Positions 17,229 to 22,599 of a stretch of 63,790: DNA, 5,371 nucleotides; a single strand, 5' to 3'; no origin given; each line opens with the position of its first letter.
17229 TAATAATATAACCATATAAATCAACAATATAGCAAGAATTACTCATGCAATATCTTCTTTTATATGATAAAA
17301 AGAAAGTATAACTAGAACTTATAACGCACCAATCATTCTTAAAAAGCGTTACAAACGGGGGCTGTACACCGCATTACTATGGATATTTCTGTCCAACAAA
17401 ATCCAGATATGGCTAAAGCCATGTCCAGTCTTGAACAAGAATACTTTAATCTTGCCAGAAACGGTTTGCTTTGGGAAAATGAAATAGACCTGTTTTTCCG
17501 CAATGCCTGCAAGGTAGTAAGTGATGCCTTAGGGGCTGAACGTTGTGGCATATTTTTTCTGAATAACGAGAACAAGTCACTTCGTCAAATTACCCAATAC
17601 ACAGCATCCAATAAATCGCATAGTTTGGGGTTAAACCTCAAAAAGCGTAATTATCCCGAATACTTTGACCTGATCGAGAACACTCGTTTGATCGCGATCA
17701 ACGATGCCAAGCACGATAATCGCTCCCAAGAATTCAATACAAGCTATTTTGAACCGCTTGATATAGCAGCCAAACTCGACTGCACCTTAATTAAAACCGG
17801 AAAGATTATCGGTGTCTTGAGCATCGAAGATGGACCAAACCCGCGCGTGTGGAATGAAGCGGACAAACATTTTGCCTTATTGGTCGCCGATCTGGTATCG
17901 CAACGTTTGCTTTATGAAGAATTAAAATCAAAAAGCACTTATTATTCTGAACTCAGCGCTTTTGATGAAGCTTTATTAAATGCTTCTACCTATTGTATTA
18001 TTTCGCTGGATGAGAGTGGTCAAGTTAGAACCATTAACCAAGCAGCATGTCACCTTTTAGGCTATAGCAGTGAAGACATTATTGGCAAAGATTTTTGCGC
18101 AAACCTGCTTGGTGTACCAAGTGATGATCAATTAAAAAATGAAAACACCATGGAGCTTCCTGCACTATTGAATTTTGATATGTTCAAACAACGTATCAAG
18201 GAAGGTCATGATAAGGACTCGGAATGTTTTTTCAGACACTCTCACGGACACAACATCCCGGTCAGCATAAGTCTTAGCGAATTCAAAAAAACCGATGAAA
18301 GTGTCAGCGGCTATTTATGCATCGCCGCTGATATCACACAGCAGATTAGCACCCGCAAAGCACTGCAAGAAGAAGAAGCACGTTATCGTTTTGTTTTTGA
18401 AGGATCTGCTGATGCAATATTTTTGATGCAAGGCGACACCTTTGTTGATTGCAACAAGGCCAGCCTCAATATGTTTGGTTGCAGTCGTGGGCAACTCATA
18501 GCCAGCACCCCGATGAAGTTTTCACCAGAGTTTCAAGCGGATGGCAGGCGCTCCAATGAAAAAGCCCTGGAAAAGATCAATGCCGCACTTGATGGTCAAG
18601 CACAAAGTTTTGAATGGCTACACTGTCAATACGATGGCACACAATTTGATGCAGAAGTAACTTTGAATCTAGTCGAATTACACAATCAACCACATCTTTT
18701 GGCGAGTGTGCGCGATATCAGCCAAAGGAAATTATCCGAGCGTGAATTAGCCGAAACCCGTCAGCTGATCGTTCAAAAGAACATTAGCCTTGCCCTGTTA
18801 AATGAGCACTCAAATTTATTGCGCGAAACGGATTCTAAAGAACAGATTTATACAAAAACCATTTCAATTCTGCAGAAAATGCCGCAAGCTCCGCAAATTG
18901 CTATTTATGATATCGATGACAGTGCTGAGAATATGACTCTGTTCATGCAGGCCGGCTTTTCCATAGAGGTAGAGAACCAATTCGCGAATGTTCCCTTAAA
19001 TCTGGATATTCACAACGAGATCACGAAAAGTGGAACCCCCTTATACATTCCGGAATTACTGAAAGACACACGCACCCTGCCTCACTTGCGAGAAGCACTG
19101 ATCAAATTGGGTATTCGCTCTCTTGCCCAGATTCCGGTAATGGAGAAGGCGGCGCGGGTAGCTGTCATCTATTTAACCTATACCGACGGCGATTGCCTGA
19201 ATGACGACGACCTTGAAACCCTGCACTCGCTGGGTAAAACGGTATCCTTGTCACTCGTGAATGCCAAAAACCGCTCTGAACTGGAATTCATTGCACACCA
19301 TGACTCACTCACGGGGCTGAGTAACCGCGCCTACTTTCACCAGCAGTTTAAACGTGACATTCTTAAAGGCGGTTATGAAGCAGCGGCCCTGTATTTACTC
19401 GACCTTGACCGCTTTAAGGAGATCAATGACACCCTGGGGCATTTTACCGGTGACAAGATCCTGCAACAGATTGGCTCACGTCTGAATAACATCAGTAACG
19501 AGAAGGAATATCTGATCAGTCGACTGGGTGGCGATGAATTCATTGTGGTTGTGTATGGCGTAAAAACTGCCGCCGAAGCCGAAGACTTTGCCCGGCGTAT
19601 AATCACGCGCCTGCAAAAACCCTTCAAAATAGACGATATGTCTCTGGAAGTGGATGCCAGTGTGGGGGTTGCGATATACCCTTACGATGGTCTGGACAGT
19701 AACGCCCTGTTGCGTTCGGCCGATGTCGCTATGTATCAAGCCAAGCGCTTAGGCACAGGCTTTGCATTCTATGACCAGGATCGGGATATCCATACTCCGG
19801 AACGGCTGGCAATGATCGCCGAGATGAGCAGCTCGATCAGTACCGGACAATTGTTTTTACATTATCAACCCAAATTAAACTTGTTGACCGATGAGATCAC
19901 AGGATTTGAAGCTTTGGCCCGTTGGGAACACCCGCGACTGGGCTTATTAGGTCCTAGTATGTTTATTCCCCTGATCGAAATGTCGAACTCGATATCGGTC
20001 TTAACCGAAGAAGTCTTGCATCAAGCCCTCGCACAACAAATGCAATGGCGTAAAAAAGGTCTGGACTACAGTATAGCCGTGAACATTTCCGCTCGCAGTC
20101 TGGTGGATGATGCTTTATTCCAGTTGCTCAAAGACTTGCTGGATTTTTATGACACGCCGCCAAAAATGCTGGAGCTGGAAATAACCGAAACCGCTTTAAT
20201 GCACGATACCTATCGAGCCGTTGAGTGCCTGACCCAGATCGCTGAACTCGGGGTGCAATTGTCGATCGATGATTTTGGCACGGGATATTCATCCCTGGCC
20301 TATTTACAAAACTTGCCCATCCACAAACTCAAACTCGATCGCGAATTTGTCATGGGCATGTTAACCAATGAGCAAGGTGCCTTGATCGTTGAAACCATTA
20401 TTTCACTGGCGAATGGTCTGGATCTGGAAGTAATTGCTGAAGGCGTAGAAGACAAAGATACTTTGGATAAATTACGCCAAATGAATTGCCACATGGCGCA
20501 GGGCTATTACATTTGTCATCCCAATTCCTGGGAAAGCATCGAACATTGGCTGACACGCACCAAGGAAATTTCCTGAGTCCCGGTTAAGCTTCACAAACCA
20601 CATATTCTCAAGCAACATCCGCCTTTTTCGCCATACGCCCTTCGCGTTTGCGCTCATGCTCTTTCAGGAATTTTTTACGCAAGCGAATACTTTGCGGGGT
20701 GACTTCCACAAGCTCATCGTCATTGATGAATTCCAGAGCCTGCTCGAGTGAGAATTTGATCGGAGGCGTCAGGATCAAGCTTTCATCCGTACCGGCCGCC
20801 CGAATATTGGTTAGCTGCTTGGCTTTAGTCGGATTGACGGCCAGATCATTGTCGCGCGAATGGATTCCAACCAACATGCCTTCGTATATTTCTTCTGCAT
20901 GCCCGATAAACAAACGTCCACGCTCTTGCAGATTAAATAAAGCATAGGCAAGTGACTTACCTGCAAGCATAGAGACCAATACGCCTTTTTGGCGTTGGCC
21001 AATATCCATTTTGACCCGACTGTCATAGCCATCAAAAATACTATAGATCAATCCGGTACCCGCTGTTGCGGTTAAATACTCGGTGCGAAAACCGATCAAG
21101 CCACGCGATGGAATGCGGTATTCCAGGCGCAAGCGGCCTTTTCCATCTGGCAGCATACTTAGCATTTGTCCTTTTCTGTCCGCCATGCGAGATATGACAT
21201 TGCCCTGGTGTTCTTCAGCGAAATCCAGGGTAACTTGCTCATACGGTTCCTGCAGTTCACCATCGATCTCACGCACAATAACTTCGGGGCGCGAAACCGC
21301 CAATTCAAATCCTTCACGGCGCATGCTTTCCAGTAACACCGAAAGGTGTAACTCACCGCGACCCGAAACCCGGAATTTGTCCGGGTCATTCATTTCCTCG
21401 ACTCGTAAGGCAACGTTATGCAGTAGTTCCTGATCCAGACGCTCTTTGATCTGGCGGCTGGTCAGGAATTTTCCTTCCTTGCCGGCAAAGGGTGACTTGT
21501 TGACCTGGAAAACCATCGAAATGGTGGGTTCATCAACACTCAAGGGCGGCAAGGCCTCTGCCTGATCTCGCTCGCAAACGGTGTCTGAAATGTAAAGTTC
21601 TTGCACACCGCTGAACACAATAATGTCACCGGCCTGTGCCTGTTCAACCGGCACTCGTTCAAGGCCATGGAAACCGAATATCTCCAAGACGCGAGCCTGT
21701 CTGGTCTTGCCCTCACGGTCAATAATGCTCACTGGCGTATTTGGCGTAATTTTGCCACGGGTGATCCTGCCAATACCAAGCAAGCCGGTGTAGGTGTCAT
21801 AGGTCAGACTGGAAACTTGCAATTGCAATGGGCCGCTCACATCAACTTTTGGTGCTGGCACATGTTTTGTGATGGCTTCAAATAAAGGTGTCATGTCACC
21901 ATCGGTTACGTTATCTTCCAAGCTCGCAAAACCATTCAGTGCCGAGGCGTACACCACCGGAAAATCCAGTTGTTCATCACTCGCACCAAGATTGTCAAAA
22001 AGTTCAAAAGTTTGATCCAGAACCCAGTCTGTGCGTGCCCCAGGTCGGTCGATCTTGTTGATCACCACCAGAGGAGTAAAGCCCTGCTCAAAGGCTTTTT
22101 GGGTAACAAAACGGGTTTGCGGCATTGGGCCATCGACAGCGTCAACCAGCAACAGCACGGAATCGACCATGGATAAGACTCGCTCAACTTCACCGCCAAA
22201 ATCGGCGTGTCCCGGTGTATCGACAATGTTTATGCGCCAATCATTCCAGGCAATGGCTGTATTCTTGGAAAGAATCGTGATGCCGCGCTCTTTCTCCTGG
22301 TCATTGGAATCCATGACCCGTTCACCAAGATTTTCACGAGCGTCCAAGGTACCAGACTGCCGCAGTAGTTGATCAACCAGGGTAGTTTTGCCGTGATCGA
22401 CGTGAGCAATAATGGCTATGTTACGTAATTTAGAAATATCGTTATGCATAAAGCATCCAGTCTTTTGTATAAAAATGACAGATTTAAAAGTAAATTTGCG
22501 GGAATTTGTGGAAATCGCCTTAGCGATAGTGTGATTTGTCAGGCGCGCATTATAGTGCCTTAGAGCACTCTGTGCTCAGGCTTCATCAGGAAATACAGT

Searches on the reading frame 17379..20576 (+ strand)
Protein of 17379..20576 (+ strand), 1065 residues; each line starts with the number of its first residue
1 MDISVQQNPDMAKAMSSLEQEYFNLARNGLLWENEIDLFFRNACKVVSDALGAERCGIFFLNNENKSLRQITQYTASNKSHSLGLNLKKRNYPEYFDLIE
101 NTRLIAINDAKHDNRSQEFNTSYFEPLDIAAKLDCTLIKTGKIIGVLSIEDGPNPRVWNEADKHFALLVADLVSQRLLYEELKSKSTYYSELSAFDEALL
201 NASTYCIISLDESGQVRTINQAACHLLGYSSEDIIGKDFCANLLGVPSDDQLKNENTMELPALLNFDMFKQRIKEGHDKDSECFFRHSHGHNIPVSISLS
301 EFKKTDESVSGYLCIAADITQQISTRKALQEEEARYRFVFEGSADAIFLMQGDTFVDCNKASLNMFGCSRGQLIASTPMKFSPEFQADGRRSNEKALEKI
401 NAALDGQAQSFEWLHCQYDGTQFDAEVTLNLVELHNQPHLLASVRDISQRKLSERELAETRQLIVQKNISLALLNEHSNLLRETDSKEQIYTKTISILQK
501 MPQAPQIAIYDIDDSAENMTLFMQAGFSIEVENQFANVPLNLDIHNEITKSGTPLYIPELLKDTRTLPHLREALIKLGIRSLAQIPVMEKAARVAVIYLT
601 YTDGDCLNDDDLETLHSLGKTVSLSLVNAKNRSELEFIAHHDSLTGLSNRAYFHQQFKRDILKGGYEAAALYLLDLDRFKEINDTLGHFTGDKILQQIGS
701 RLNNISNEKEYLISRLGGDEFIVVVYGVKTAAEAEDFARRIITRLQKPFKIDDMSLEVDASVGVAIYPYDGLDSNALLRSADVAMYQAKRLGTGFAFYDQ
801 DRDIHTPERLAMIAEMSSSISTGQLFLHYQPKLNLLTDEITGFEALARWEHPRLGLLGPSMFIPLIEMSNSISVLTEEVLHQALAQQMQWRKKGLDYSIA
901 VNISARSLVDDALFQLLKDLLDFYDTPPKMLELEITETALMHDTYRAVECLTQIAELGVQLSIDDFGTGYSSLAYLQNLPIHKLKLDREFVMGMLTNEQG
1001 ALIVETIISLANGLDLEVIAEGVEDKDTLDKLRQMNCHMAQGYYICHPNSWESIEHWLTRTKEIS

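Call 40: search_protein_families(library=pfam, max_evalue=1e-12, proteins=[window:17379-20576:+])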
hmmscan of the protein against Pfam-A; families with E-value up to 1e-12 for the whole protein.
window:17379-20576:+ (1065 aa): 5 families
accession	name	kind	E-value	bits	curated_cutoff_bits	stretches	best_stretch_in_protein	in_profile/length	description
PF00563.25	EAL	-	2.7e-67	227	31.3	1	816-1048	4-236/236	EAL domain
PF00990.26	GGDEF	-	2.5e-42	144.8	23.8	1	639-792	1-158/161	Diguanylate cyclase, GGDEF domain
PF13426.13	PAS_9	-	4.9e-20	72.2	27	0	206-321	3-103/103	PAS domain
PF01590.32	GAF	-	9.3e-17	62.3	22.4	0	37-177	3-133/133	GAF domain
PF13188.13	PAS_8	-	3.1e-13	49.5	21.8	0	334-390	1-55/65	PAS domain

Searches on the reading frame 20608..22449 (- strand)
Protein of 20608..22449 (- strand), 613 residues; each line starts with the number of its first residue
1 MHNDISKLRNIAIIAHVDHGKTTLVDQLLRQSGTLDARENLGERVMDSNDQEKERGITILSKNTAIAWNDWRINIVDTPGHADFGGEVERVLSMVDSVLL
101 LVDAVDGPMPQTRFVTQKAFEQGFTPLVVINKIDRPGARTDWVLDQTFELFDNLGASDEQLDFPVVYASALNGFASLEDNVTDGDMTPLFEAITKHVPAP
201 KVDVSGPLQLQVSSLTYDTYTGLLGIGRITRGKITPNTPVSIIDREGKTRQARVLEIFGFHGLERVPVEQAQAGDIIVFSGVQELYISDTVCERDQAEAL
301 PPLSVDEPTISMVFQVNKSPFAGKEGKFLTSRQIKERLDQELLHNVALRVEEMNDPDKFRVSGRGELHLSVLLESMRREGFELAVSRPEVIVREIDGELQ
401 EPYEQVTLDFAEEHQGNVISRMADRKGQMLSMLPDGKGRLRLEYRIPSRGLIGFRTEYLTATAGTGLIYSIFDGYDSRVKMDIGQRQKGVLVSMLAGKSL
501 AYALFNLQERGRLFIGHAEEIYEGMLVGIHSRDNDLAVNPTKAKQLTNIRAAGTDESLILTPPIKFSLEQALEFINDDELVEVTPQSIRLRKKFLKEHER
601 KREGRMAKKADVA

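Call 40: search_protein_families(library=pfam, max_evalue=1e-12, proteins=[window:20608-22449:-])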
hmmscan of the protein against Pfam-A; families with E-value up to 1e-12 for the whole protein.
window:20608-22449:- (613 aa): 3 families
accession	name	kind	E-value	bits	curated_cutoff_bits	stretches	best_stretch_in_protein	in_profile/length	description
PF00009.33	GTP_EFTU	-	6.4e-56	189.4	26.5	1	7-198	2-187/188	Elongation factor Tu GTP binding domain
PF21018.2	BipA_C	-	1.7e-47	160.1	23.8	1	488-596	1-109/110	TypA/BipA C-terminal domain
PF00679.30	EFG_C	-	1.1e-18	67.5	27.9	1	398-476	1-79/89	Elongation factor G C-terminus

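Call 50: list_cluster_members(proteins=[window:20608-22449:-, window:5387-6559:+, window:50198-51223:-, window:49464-50201:-, window:51250-52995:-, window:45972-48875:+, window:39582-41087:+, window:28060-31458:+, window:24288-26495:+, window:44431-45429:-])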
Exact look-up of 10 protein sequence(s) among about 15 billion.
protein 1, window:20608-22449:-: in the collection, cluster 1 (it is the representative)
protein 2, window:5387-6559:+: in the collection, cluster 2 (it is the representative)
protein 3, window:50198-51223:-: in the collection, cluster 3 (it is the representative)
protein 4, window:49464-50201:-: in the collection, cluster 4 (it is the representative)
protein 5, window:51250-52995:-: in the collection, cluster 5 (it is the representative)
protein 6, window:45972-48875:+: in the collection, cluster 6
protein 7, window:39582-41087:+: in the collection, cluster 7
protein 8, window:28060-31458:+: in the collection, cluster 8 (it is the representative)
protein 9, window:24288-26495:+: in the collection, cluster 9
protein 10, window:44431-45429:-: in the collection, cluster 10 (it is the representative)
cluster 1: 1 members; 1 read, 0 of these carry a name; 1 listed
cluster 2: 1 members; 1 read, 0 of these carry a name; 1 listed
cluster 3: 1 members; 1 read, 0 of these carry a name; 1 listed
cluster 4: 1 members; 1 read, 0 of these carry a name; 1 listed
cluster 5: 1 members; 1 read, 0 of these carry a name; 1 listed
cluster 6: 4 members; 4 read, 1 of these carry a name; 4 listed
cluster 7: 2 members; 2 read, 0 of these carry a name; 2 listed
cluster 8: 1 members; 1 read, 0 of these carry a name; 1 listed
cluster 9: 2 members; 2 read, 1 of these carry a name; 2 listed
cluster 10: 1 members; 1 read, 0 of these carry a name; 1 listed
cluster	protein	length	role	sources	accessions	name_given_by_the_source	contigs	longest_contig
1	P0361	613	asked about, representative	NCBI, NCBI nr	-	-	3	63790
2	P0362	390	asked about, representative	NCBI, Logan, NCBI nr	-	-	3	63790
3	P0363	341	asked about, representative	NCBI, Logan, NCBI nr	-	-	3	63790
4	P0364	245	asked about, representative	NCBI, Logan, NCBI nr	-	-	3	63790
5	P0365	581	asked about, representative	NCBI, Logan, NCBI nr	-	-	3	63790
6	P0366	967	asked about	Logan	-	-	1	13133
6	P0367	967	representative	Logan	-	-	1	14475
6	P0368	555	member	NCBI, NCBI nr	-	-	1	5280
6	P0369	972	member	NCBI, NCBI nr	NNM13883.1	MAG: Rne/Rng family ribonuclease [Gammaproteobacteria bacterium] | Rne/Rng family ribonuclease [Gammaproteobacteria bacterium]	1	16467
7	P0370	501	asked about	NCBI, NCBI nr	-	-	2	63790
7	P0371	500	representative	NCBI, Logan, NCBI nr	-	-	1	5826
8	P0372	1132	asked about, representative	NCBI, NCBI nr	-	-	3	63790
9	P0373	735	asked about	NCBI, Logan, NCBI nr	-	-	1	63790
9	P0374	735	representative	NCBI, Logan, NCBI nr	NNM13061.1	MAG: carboxy terminal-processing peptidase [Gammaproteobacteria bacterium] | carboxy terminal-processing peptidase [Gammaproteobacteria bacterium]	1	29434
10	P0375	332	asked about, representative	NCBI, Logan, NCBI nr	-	-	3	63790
